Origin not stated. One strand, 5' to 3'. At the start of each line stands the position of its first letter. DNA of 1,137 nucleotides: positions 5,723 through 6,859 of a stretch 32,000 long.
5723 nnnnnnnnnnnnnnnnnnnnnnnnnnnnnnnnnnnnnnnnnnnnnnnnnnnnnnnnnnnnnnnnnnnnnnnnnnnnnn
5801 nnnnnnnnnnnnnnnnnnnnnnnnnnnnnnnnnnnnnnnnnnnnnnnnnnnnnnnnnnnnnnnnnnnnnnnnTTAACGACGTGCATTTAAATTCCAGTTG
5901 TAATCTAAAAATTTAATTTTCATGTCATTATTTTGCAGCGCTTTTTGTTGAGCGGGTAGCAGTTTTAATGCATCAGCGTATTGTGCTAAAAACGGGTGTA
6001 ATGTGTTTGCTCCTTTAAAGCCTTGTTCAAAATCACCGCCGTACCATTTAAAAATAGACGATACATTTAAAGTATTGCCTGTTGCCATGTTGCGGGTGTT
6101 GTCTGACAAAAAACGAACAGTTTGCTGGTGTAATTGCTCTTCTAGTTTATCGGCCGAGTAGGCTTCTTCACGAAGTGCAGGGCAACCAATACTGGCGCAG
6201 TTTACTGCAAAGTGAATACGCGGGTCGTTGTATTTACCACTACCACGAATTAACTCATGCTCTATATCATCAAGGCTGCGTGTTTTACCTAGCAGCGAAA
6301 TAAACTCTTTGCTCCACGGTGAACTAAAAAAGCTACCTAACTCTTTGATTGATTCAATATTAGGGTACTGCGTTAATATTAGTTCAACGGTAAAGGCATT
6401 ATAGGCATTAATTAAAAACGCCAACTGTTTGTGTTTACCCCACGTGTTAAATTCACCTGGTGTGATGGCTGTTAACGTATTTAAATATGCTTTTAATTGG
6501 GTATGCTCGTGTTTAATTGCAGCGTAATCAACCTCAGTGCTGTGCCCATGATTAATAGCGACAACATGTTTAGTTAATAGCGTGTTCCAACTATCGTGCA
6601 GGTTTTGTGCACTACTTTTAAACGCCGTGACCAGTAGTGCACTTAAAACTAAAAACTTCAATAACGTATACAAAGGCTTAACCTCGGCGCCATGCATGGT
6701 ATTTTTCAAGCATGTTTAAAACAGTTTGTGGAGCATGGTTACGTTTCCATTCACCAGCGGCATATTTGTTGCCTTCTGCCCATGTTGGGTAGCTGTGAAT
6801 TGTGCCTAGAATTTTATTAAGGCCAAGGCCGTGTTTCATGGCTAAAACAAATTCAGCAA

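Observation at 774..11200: Eight-gene operon coupling a TonB-dependent receptor and a YnjBCD-like ABC importer to three lipid-related membrane enzymes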

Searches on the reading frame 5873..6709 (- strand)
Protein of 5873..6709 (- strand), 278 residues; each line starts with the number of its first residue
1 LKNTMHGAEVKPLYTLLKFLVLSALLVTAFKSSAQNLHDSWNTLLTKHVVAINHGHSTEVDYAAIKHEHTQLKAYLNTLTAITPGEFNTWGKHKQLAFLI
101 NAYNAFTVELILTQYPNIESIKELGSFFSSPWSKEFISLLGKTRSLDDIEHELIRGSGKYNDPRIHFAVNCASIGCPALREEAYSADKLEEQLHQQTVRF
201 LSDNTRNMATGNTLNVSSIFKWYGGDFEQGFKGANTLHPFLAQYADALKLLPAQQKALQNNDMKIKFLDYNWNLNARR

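Call 3: search_protein_families(library=pfam, proteins=[window:5873-6709:-], max_evalue=0.001)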
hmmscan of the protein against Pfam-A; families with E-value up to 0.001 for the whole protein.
window:5873-6709:- (278 aa): 1 family
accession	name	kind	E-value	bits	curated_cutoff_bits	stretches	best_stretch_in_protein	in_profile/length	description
PF04784.19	DUF547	-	6.3e-28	97.7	27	1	89-201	3-125/125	Protein of unknown function, DUF547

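Call 4: search_protein_families(library=ncbifam, proteins=[window:5873-6709:-], max_evalue=0.001)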
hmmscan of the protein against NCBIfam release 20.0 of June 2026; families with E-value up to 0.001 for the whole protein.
window:5873-6709:- (278 aa): 0 families

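Call 13: find_encoding_contigs(protein=window:5873-6709:-, flank=10000, max_places=6)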
Protein window:5873-6709:- (278 aa): no gene with exactly this product is on record in the collection.

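Call 17: search_solved_structures(query=window:5873-6709:-, max_evalue=0.1)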
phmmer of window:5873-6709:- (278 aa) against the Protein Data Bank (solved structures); distinct sequences matched with E-value up to 0.1: 0.

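Call 42: find_homologous_proteins(query=window:5873-6697:-, max_evalue=0.00001)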
Query window:5873-6697:- (274 aa): 7947 proteins with E <= 0.00001 among 8000 candidates; the best 120 are listed.
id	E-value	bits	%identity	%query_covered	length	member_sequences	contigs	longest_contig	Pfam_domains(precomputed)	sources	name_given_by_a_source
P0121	5.8e-180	615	99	100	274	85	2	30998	PF04784.20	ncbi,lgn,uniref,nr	ncbi:DUF547 domain-containing protein [Pseudoalteromonas sp. ND6B]|uniref:DUF547 domain-containing p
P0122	6.5e-135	467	78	92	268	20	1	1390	PF04784.20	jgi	jgi:hypothetical protein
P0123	1.6e-134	466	78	92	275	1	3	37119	PF04784.20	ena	-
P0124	5.8e-134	464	78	92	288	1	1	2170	PF04784.20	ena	-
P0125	1.6e-133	462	78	92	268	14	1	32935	PF04784.20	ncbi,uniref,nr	ncbi:DUF547 domain-containing protein [Pseudoalteromonas sp. S3178]|uniref:DUF547 domain-containing 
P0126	2.3e-133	462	78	92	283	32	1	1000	PF04784.20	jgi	jgi:hypothetical protein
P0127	4.1e-133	461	78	96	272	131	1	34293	PF04784.20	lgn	-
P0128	5.8e-133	460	78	96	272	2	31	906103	PF04784.20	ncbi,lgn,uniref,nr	ncbi:hypothetical protein D172_018210 (plasmid) [Pseudoalteromonas sp. Bsw20308]|uniref:DUF547 domai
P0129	1.0e-132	460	75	100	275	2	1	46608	PF04784.20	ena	-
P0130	1.2e-132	459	78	92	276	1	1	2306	PF04784.20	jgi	-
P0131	2.0e-132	459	78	92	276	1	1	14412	PF04784.20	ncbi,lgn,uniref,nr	ncbi:DUF547 domain-containing protein [Pseudoalteromonas sp. SR45-4]|uniref:DUF547 domain-containing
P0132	3.5e-132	458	76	96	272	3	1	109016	PF04784.20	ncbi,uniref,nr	ncbi:DUF547 domain-containing protein [Pseudoalteromonas sp. 31A1]|uniref:DUF547 domain-containing p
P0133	4.6e-132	458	78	92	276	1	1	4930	PF04784.20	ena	-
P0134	7.8e-132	457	77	92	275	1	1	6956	PF04784.20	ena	-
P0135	1.7e-131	456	77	92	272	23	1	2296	PF04784.20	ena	-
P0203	1.7e-103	364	61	96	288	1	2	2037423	PF04784.20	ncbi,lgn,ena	-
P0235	5.1e-101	356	58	96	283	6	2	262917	PF04784.20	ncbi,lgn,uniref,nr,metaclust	ncbi:DUF547 domain-containing protein [Psychromonas sp. SP041]|uniref:DUF547 domain-containing prote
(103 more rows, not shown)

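Call 43: find_encoding_contigs(protein=P0235, flank=10000, max_places=2)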
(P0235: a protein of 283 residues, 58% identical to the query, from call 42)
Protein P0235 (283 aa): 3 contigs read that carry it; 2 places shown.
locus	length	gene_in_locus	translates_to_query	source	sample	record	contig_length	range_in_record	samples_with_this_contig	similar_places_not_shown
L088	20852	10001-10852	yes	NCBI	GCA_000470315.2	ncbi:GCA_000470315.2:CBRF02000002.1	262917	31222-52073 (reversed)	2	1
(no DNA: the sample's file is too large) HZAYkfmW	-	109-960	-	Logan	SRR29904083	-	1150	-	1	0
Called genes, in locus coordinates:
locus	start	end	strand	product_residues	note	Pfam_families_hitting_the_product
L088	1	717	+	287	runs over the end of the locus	PF08787:Alginate_lyase2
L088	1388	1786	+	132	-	PF09834:DUF2061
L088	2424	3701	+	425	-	PF00375:SDF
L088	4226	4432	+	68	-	PF10678:DUF2492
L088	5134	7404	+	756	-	PF03477:ATP-cone, PF00317:Ribonuc_red_lgN, PF02867:Ribonuc_red_lgC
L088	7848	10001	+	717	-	PF09335:VTT_dom, PF01134:GIDA (faint), PF03486:HI0933_like (faint), PF07992:Pyr_redox_2, PF13738:Pyr_redox_3, PF13434:Lys_Orn_oxgnase, PF00070:Pyr_redox, PF02852:Pyr_redox_dim, +1 more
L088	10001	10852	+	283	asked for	PF04784:DUF547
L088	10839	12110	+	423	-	PF13343:SBP_bac_6 (faint), PF01547:SBP_bac_1 (faint), PF13416:SBP_bac_8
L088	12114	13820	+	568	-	PF00528:BPD_transp_1 (weak)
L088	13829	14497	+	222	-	PF03193:RsgA_GTPase (faint), PF00005:ABC_tran, PF13401:AAA_22 (faint)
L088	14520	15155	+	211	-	PF01066:CDP-OH_P_transf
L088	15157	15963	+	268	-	PF04116:FA_hydroxylase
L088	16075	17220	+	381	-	PF00268:Ribonuc_red_sm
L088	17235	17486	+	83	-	PF00111:Fer2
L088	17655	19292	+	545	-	-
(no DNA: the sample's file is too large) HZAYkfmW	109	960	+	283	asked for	PF04784:DUF547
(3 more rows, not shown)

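Call 44: find_encoding_contigs(protein=P0203, flank=10000, max_places=2)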
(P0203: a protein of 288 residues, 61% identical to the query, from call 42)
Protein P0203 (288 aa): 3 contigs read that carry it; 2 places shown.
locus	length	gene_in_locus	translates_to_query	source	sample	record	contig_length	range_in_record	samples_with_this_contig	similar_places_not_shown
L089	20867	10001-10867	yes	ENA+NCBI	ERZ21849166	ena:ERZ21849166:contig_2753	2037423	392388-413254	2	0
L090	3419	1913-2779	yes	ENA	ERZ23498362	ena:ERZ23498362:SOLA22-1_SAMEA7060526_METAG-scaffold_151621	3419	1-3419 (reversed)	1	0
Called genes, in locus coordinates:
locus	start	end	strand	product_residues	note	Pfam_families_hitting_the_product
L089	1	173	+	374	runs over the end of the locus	PF19577:DcaP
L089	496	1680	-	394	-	PF00108:Thiolase_N, PF00109:ketoacyl-synt (weak), PF02803:Thiolase_C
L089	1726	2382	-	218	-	PF01144:CoA_trans, PF13336:AcetylCoA_hyd_C (weak)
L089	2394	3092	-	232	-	PF01144:CoA_trans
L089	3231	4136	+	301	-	PF00126:HTH_1, PF03466:LysR_substrate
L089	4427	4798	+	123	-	PF02627:CMD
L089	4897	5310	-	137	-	-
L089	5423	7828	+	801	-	PF07715:Plug, PF00593:TonB_dep_Rec_b-barrel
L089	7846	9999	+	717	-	PF09335:VTT_dom, PF01134:GIDA (faint), PF03486:HI0933_like (faint), PF07992:Pyr_redox_2, PF13738:Pyr_redox_3, PF13434:Lys_Orn_oxgnase (weak), PF00070:Pyr_redox, PF02852:Pyr_redox_dim, +1 more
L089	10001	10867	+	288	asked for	PF04784:DUF547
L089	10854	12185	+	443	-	PF13416:SBP_bac_8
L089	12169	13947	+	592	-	PF00528:BPD_transp_1 (weak)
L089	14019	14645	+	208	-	PF00005:ABC_tran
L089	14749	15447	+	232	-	PF01066:CDP-OH_P_transf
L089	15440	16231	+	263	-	PF04116:FA_hydroxylase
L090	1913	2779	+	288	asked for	PF04784:DUF547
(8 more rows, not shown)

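Call 52: predict_structure(alignment_id=A2)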
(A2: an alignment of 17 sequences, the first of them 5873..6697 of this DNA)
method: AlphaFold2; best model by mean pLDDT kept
length: 274 residues; sequences in the alignment: 17
mean_pLDDT: 78.5   pTM: 0.78
mean pLDDT of the five models: 78.5, 76.4, 73.2, 70.8, 69.6
residues with pLDDT >= 90: 107; 70-90: 90; 50-70: 40; < 50: 37
segments of 3 or more residues with pLDDT < 50: 1-4, 14-30, 122-125, 168-171, 270-274
pLDDT, mean of each block of 10 residues (from residue 1): 47 49 42 88 86 83 94 95 94 92 88 69 55 87 83 76 64 74 94 89 91 77 75 90 96 93 67 37
secondary structure, 60 per line:
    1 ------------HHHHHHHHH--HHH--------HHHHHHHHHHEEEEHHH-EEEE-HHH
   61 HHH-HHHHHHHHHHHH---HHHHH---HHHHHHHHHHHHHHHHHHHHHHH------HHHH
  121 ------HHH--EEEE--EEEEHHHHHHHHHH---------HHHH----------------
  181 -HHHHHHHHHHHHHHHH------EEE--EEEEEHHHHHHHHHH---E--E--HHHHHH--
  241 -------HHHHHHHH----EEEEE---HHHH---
elements in order: H13-21 H35-44 E45-48 E53-56 H58-63 H65-76 H80-84 H88-110 H117-120 E132-135 E138-141 H142-151 H161-164 H182-197 E204-206 E209-213 H214-223 H233-238 H248-255 E260-264 H268-271

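Call 59: fold_search(model_id=the predicted structure, library=pdb)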
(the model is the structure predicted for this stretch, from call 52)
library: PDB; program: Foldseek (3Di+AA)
matches with E <= 10: 44; with E <= 0.001: 0
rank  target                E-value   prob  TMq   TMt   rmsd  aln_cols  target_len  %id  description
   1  3rrn_B                1.9e+00  0.04  0.17  0.16  17.2       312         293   12  S. cerevisiae dbp5 l327v bound to gle1 h337r and ip6 (released 2011-05-18)
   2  9evd_3                2.5e+00  0.05  0.19  0.19  19.1       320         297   14  In situ structure of the peripheral stalk of the mitochondrial ATPsynthase in whole Polytomella cells (released 2024-09-18)
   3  3bg0_C                2.7e+00  0.02  0.16  0.12  18.8       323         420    8  Architecture of a Coat for the Nuclear Pore Membrane (released 2008-01-01)
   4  8oz0_C                3.0e+00  0.03  0.16  0.13  14.4       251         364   14  Structure of a human 48S translation initiation complex with eIF4F and eIF4A (released 2024-02-07)
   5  2nox_J                4.2e+00  0.02  0.12  0.13  21.5       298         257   13  Crystal structure of tryptophan 2,3-dioxygenase from Ralstonia metallidurans (released 2006-12-19)
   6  5haz                  4.9e+00  0.04  0.19  0.12  13.6       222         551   14  Structure of Chaetomium thermophilum Nup170 CTD (released 2016-04-20)
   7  4s14_A                4.9e+00  0.02  0.13  0.14  20.5       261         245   12  Crystal structure of the orphan nuclear receptor RORgamma ligand-binding domain in complex with 4alpha-caboxyl, 4beta- (released 2015-02-11)
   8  9ca3_D                5.1e+00  0.01  0.13  0.13  22.9       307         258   12  Crystal structure of MarE C280S in complex with cyanide bound heme and its native substrate, beta-methyl-L-tryptophan (released 2025-04-02)
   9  8whh_A                5.4e+00  0.02  0.15  0.18  15.2       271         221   11  Crystal structure of Se-Met derivative CLASP2 in complex with CLIP170 (released 2024-08-28)
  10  9ca3_C                5.4e+00  0.02  0.15  0.15  23.1       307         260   11  Crystal structure of MarE C280S in complex with cyanide bound heme and its native substrate, beta-methyl-L-tryptophan (released 2025-04-02)
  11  8cl8                  5.7e+00  0.03  0.18  0.19  17.9       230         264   13  Krokinobacter eikastus rhodopsin 2 (KR2) extrapolated map 1us after light activation (released 2023-12-13)
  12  3zik_B                5.7e+00  0.03  0.15  0.13  11.8       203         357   13  Structure of the Wpl1 protein (released 2013-02-20)
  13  5a6c_B                5.9e+00  0.03  0.18  0.14  13.2       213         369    9  Concomitant binding of Afadin to LGN and F-actin directs planar spindle orientation (released 2015-12-30)
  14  1key_C                6.2e+00  0.04  0.22  0.26  12.6       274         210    8  Crystal Structure of Mouse Testis/Brain RNA-binding Protein (TB-RBP) (released 2002-07-03)
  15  6mvu_A                6.6e+00  0.04  0.10  0.04  14.8        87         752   18  Structure of a bacterial ALDH16 active site mutant C295A complexed with p-nitrophenylacetate (released 2018-12-26)
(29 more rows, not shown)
